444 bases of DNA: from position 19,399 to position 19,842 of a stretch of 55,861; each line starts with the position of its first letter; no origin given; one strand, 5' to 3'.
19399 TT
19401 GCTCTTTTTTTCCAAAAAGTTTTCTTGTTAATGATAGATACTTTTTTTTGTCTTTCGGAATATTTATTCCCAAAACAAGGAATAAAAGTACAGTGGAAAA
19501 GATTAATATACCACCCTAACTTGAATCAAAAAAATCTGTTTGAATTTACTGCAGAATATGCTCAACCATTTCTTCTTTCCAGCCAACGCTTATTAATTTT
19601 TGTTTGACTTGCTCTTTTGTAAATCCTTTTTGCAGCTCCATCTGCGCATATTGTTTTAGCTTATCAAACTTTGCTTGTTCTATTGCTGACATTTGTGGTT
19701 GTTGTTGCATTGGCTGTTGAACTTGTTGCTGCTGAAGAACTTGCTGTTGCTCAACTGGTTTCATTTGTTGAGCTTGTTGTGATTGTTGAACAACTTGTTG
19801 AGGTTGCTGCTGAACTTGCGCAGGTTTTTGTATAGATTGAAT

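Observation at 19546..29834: Co-directional array of five paralogous Cys-module surface proteins (131, 978, ~170, 182 and 1918 aa)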

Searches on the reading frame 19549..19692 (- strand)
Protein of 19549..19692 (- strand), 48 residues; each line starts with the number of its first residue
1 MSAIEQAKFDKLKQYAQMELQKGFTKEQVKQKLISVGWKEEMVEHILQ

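Call 79: search_protein_families(library=pfam, proteins=[window:19549-19692:-], max_evalue=10)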
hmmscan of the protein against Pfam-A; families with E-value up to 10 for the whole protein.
seq(48 aa): 2 families
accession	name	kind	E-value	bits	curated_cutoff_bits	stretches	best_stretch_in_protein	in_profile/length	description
PF21183.3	HAT1_C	-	0.0075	17.2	27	1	8-31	8-31/52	Histone acetyltransferase type B catalytic subunit, C-terminal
PF22970.2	DUF7028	-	0.083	13.3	27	1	14-41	15-49/83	Domain of unknown function (DUF7028)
